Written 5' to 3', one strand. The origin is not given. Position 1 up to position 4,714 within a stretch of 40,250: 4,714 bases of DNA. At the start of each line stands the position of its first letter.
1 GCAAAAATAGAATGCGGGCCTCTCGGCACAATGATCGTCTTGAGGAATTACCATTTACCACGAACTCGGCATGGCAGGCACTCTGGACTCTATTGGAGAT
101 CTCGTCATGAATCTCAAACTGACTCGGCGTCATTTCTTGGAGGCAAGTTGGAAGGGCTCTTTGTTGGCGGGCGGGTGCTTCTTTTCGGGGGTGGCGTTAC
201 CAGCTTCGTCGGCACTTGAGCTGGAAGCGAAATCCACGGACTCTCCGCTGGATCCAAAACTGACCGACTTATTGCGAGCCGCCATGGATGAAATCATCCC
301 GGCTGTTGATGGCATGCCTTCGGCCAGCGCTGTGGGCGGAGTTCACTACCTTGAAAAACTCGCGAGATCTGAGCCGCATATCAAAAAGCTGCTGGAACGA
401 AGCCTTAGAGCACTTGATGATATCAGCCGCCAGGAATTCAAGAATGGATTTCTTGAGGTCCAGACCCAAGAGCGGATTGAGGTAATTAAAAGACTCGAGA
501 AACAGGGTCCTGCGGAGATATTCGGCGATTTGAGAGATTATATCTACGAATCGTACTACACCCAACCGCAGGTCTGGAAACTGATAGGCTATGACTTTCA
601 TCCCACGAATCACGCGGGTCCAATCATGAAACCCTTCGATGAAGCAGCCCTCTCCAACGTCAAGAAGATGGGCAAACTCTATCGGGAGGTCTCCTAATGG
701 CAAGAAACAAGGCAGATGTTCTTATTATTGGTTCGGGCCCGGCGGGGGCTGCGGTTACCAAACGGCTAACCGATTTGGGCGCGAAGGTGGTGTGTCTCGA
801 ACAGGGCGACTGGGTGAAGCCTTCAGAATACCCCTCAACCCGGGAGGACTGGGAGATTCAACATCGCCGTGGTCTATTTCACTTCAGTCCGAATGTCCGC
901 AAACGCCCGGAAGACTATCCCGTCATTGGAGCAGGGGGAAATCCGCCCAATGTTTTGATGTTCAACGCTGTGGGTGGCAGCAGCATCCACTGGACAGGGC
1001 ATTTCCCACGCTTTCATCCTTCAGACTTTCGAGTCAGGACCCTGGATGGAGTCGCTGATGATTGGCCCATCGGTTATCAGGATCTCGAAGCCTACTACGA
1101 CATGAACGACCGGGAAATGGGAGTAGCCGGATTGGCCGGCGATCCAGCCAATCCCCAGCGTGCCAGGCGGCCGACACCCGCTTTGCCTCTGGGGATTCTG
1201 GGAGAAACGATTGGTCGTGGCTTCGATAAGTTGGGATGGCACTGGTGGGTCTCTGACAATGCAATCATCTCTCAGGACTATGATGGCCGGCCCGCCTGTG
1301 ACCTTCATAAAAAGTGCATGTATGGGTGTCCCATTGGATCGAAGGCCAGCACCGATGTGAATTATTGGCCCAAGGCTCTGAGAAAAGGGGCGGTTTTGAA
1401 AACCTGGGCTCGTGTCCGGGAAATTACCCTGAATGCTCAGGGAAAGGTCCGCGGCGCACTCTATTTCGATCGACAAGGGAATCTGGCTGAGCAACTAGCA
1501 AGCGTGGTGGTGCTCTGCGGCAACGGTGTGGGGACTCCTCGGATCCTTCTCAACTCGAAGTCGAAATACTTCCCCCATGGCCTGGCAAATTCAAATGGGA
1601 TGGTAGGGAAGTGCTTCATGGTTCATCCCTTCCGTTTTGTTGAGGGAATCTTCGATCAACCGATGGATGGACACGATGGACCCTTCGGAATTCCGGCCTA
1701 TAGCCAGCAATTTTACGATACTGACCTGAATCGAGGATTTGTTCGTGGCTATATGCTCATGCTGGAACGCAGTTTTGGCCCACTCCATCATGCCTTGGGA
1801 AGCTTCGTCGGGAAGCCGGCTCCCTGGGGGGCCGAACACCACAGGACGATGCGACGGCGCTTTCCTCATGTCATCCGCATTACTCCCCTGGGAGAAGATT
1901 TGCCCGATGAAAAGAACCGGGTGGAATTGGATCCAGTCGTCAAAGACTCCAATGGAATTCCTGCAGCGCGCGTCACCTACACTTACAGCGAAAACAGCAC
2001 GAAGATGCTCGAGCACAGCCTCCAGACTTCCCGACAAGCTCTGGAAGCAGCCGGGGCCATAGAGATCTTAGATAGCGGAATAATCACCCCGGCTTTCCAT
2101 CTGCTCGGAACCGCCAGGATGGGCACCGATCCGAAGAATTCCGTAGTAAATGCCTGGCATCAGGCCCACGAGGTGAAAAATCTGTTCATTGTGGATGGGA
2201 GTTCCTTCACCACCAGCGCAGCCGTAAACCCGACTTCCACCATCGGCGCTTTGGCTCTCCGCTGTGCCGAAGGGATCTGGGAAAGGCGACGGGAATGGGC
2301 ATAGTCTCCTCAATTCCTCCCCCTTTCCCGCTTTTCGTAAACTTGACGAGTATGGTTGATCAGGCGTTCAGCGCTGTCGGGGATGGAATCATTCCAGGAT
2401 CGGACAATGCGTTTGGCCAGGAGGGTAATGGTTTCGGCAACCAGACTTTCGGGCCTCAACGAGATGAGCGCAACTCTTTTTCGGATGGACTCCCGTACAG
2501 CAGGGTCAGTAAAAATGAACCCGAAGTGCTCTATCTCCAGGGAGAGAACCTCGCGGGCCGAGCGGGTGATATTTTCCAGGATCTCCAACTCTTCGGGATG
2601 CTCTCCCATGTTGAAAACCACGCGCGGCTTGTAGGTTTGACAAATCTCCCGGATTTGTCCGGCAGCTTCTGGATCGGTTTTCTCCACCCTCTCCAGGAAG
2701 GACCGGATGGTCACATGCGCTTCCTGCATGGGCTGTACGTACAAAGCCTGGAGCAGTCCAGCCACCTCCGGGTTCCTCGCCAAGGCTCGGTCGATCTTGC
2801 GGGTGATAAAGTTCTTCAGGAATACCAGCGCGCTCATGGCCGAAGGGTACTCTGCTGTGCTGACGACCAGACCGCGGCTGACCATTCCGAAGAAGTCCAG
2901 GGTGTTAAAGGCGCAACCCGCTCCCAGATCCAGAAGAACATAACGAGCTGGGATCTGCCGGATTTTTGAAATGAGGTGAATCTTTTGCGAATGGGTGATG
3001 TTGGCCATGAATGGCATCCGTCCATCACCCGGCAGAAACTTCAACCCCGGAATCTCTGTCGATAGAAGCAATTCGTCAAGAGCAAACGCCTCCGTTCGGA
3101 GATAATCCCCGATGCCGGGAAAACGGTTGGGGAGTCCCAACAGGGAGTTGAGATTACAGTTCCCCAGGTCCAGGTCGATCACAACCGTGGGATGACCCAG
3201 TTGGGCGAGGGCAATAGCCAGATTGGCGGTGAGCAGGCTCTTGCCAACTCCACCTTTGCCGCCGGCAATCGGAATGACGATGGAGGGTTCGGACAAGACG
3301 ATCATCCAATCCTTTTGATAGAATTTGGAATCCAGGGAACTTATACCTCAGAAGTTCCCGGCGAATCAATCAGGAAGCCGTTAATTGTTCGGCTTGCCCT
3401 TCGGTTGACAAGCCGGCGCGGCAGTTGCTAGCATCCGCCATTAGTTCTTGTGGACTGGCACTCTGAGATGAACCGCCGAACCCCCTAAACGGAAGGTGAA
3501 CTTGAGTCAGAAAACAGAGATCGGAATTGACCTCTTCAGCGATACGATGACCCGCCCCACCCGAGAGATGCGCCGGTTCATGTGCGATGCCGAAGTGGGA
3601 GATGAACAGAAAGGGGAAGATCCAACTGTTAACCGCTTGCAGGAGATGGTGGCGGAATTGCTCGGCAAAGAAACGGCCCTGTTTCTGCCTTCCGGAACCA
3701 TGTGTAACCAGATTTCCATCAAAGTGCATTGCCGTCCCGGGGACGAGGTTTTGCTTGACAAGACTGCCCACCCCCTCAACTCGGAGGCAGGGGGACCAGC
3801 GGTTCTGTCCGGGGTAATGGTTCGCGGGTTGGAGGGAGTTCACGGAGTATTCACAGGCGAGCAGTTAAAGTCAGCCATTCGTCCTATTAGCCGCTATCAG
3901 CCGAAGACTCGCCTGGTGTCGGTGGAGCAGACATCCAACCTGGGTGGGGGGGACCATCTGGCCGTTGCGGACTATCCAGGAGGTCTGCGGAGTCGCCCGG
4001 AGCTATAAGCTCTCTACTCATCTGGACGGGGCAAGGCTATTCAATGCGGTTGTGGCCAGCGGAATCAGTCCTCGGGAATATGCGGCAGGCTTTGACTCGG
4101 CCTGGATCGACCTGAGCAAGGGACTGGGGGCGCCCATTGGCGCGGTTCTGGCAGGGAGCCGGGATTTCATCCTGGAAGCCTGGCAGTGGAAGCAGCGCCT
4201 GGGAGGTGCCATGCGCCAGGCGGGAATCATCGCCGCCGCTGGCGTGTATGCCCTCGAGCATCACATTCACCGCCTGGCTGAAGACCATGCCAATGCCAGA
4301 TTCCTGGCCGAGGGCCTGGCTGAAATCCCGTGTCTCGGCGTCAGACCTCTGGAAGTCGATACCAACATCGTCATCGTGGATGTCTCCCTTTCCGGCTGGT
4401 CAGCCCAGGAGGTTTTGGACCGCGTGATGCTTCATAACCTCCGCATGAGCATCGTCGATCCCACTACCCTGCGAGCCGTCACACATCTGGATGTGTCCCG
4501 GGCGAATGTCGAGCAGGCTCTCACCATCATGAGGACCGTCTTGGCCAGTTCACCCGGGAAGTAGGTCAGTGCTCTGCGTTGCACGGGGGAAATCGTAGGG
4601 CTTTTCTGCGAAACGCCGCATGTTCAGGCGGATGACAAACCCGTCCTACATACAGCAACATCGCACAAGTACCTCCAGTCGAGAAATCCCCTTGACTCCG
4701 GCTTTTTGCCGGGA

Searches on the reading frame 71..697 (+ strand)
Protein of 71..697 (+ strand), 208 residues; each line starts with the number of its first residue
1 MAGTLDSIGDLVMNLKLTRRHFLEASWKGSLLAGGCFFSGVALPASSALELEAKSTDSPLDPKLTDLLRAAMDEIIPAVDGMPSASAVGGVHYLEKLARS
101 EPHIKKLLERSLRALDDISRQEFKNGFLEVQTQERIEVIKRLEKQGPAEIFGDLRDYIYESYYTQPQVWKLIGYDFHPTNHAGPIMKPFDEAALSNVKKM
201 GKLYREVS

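Call 27: search_protein_families(library=pfam, proteins=[window:71-697:+], max_evalue=0.0001)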
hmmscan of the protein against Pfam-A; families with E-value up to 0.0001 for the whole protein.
window:71-697:+ (208 aa): 1 family
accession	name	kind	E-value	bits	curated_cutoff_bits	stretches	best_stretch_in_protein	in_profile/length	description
PF13618.11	Gluconate_2-dh3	-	2.6e-13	50.9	23.4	1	66-174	5-133/135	Gluconate 2-dehydrogenase subunit 3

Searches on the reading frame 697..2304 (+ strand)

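Call 27: search_protein_families(library=pfam, proteins=[window:697-2304:+], max_evalue=0.0001)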
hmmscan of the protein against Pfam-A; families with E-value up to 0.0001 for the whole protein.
window:697-2304:+ (535 aa): 2 families
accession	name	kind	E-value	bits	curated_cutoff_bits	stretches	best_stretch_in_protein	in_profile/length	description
PF05199.19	GMC_oxred_C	-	9.7e-22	78.5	24.6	1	403-520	1-139/139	GMC oxidoreductase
PF00732.25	GMC_oxred_N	-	3e-11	44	23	1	189-311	102-217/218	GMC oxidoreductase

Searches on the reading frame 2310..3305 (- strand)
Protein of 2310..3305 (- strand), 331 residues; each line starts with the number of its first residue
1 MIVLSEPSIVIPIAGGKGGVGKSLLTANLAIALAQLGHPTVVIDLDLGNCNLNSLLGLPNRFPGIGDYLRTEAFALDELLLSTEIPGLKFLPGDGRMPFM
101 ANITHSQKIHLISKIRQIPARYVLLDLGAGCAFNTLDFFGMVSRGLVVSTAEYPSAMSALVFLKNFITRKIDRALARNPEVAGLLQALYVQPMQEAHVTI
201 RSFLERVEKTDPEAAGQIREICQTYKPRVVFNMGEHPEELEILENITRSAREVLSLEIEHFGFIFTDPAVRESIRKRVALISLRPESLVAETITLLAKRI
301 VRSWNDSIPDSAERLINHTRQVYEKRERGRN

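Call 59: search_protein_families(library=pfam, proteins=[window:2310-3305:-], max_evalue=0.0001)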
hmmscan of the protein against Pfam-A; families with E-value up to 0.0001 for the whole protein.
window:2310-3305:- (331 aa): 5 families
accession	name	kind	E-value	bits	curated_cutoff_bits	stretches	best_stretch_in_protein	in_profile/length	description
PF01656.29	CbiA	-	4.6e-13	49.7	25.4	1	13-275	3-120/125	CobQ/CobB/MinD/ParA nucleotide binding domain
PF10609.15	ParA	-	2e-10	41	27.1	1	10-61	5-56/246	NUBPL iron-transfer P-loop NTPase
PF13614.12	AAA_31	-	8.7e-07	29.5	27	1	10-121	3-117/177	AAA domain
PF02374.21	ArsA_ATPase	-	6.5e-06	26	24.3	1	14-46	6-38/305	Anion-transporting ATPase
PF06564.18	CBP_BcsQ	-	1.5e-05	25.1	21.3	0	11-46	4-39/234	Cellulose biosynthesis protein BcsQ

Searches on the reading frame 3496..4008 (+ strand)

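Call 59: search_protein_families(library=pfam, proteins=[window:3496-4008:+], max_evalue=0.0001)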
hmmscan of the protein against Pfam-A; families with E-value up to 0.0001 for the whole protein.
window:3496-4008:+ (170 aa): 1 family
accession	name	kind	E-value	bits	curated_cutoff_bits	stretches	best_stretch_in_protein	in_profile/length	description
PF01212.27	Beta_elim_lyase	-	5.4e-48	164.2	27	1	12-155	1-146/288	Beta-eliminating lyase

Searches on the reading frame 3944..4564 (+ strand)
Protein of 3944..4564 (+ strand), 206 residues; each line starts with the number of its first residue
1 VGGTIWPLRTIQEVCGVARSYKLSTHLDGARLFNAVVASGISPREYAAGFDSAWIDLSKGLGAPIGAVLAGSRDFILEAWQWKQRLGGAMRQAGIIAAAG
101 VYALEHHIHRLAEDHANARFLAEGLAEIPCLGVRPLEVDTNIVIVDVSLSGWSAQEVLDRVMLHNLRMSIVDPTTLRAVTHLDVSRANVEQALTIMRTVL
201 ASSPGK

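Call 27: search_protein_families(library=pfam, proteins=[window:3944-4564:+], max_evalue=0.0001)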
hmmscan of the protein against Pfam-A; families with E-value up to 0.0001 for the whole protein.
window:3944-4564:+ (206 aa): 1 family
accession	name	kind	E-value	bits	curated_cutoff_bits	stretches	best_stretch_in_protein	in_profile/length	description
PF01212.27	Beta_elim_lyase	-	6.4e-49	167.2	27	1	1-146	141-286/288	Beta-eliminating lyase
